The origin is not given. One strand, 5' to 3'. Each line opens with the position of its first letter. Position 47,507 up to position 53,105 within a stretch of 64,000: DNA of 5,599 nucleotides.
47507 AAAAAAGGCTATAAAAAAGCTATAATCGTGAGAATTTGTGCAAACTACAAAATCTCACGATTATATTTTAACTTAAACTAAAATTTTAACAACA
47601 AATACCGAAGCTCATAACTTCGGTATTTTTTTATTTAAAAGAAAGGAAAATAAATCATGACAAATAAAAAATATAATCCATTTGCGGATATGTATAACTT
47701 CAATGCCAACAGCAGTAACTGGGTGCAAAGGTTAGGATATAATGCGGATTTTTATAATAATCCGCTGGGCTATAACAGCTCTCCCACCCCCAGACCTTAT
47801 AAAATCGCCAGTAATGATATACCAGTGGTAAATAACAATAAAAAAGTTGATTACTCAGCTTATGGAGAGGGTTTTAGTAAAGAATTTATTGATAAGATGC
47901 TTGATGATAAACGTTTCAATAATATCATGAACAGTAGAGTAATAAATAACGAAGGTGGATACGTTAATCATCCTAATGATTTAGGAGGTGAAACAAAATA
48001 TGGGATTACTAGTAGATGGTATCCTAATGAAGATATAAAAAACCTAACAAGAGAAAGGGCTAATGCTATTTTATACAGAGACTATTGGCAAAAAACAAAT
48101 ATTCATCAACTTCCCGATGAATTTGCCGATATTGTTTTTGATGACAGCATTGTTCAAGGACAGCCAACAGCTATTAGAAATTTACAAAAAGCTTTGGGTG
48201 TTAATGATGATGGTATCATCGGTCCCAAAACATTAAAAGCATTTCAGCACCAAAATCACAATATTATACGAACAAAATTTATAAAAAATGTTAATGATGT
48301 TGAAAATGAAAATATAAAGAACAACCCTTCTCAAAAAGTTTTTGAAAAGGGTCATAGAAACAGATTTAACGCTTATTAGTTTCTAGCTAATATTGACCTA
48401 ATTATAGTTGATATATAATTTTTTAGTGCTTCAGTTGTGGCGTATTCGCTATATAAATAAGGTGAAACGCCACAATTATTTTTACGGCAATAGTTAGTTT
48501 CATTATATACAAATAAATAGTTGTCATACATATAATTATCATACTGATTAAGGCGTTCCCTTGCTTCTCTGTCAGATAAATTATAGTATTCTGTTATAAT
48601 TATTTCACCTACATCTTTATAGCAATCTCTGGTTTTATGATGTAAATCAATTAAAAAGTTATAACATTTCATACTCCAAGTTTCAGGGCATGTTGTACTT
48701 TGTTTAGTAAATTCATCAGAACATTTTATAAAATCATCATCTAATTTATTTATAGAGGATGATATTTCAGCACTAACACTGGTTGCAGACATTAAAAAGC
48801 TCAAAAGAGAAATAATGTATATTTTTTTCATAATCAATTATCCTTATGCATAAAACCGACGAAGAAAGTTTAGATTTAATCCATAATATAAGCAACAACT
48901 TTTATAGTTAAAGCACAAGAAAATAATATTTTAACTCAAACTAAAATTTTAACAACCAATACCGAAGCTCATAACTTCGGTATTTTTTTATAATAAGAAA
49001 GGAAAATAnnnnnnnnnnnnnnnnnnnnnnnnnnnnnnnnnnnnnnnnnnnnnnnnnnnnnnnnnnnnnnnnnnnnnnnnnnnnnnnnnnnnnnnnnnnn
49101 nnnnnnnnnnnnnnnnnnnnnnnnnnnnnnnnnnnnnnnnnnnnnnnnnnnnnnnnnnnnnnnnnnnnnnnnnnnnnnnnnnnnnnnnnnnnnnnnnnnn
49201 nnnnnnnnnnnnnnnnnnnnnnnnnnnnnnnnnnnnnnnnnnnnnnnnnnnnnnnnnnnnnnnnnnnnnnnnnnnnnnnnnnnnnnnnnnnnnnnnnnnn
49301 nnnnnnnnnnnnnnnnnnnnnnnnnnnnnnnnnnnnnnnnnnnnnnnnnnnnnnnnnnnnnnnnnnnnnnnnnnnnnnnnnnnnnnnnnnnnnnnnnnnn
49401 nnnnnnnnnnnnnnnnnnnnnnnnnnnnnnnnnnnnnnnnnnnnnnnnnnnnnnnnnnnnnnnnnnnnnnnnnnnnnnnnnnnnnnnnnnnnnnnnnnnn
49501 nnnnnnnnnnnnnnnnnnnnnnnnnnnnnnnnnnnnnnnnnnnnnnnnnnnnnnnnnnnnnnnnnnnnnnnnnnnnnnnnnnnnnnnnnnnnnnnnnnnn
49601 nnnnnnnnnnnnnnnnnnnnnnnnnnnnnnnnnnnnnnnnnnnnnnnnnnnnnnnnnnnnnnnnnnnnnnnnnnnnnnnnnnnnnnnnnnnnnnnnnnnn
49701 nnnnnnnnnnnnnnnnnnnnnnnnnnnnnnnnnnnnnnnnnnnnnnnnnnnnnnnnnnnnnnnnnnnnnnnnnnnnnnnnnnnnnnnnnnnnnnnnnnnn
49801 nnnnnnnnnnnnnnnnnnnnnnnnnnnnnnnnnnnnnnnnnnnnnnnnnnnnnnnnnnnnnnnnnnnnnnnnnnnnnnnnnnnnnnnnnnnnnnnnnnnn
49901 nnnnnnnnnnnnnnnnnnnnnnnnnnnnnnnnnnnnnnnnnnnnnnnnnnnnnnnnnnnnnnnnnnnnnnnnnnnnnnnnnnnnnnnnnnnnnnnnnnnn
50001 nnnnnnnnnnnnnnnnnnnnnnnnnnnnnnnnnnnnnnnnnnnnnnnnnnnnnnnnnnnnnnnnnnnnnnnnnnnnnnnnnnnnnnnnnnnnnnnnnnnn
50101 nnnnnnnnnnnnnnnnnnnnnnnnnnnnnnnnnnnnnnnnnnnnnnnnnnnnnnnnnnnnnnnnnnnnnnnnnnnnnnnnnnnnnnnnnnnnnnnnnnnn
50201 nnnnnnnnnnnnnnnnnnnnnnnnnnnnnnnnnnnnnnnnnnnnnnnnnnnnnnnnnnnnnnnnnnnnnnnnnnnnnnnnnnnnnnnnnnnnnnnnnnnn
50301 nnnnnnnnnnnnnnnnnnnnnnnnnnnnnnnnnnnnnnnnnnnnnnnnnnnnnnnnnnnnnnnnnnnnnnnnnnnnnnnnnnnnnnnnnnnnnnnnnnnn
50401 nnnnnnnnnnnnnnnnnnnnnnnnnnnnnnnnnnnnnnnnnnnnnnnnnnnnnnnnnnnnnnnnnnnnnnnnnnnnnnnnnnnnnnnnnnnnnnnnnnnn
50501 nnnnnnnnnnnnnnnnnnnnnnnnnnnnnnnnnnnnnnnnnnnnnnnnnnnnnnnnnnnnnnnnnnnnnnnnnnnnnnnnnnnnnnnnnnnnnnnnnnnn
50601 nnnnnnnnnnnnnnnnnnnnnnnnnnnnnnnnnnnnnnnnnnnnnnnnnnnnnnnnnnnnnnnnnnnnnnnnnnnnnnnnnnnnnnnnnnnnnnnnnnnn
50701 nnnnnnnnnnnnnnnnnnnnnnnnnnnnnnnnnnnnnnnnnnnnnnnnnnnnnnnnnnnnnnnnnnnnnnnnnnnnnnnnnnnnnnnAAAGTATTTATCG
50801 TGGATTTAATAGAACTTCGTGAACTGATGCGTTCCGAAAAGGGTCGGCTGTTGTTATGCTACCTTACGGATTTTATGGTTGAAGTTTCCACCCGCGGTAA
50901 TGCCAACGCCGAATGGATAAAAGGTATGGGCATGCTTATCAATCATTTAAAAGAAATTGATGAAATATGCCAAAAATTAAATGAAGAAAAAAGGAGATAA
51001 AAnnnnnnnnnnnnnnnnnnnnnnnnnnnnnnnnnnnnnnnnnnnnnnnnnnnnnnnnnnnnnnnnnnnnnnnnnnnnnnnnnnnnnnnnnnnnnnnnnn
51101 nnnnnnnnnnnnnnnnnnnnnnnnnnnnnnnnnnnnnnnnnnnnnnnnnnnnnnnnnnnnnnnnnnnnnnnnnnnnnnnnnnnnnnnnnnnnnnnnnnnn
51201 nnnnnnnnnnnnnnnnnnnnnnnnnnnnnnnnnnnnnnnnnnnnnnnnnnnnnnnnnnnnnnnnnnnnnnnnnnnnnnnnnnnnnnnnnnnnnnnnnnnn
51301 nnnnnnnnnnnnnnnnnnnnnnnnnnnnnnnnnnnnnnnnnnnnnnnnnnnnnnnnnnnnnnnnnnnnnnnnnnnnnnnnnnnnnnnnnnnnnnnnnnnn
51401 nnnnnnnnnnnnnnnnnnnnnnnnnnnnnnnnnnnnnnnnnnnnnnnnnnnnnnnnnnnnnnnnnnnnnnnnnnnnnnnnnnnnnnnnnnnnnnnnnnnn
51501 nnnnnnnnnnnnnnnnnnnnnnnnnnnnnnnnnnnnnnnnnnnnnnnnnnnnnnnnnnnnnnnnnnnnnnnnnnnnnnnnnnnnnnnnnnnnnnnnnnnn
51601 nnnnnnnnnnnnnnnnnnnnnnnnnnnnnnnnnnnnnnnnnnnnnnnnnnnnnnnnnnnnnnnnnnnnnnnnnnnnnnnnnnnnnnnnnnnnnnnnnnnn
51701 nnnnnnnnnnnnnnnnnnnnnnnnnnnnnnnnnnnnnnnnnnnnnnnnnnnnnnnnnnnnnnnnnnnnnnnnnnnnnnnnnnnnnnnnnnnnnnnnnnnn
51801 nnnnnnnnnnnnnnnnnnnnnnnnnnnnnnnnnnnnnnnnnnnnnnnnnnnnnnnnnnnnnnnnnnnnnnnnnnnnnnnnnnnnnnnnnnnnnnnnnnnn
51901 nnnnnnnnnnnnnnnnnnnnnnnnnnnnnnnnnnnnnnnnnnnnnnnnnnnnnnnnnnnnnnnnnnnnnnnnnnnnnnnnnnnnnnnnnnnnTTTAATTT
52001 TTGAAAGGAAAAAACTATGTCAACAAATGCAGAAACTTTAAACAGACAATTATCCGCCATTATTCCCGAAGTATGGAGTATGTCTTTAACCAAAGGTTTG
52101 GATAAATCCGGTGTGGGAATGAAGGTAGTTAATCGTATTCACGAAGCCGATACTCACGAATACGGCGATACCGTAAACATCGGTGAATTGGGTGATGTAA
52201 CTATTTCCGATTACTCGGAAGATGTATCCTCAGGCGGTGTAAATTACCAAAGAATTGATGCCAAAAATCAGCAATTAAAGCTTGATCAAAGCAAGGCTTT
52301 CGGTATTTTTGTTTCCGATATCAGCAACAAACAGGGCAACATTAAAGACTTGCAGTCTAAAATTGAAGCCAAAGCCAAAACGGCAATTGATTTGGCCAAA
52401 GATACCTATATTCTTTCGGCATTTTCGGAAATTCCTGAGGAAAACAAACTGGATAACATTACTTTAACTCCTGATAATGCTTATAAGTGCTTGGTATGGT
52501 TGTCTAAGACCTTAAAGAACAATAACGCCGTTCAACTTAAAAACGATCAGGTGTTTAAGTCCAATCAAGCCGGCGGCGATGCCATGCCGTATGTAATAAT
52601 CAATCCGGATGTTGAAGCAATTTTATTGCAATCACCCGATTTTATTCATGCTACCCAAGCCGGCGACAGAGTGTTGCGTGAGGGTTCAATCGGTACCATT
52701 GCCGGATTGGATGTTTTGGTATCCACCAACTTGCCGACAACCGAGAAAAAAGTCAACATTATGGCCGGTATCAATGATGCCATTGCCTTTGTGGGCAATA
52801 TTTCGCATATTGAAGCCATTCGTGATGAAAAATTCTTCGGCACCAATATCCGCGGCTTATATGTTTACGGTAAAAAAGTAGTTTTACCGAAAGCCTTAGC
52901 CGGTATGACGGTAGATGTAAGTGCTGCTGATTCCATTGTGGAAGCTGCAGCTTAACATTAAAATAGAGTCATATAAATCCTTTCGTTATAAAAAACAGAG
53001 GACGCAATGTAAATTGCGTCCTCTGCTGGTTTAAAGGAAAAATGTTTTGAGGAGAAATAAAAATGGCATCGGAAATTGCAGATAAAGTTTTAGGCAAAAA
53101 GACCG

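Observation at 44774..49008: Conserved stem-loop plus U-tract plus RBS element placed immediately upstream of cassette genes and of the portal gene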

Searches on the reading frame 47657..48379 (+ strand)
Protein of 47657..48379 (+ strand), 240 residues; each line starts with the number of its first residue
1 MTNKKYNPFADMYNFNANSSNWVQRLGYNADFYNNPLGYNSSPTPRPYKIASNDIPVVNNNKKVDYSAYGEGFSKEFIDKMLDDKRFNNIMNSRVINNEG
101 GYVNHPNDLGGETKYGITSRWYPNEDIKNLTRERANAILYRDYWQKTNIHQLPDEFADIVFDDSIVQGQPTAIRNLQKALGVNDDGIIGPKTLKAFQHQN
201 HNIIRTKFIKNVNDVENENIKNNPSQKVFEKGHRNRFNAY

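Call 6: search_protein_families(library=pfam, proteins=[window:47657-48379:+], max_evalue=0.01)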
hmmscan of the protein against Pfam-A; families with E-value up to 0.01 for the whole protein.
window:47657-48379:+ (240 aa): 3 families
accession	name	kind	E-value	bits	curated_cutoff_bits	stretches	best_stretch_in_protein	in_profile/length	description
PF05838.17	Glyco_hydro_108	-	1.6e-21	77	21.2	1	94-166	3-83/85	Glycosyl hydrolase 108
PF09374.15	PG_binding_3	-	5.2e-05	23.8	24.6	1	172-200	2-35/76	Predicted Peptidoglycan domain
PF01471.23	PG_binding_1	-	0.00092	19.8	23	1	172-195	33-56/57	Putative peptidoglycan binding domain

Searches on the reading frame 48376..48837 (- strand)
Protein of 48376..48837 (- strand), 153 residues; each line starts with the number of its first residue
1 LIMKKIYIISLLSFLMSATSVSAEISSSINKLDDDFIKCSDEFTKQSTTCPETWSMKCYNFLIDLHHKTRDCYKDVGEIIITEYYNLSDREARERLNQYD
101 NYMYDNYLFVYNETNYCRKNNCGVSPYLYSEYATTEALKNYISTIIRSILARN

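Call 23: search_protein_families(library=pfam, proteins=[window:48376-48837:-], max_evalue=0.001)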
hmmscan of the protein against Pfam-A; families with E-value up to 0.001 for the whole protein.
window:48376-48837:- (153 aa): 0 families

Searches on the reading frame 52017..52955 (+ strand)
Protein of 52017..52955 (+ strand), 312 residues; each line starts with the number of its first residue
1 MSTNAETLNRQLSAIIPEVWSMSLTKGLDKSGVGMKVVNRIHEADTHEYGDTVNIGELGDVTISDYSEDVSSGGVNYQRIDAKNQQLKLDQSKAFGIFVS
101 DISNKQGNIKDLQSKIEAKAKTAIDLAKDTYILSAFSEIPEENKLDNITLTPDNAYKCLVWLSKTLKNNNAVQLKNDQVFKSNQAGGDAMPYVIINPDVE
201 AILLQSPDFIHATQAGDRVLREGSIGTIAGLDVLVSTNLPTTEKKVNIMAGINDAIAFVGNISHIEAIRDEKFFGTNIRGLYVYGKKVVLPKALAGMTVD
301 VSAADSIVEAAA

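Call 11: search_protein_families(library=phrogs, proteins=[window:52017-52955:+], max_evalue=0.01)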
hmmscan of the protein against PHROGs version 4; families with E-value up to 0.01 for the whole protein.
window:52017-52955:+ (312 aa): 4 families
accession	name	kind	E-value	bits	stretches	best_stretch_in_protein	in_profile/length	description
phrog_267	-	head and packaging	9.8e-35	121.5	1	12-306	37-332/410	major head protein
phrog_283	-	head and packaging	6.7e-11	43.1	1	175-245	152-223/385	major head protein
phrog_544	-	head and packaging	7.9e-05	23.2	1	169-244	145-221/282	major head protein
phrog_1650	-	head and packaging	0.00017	22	1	74-242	80-242/300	major head protein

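Call 12: search_protein_families(library=pfam, proteins=[window:52017-52955:+], max_evalue=0.01)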
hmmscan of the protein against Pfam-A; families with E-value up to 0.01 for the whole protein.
window:52017-52955:+ (312 aa): 0 families
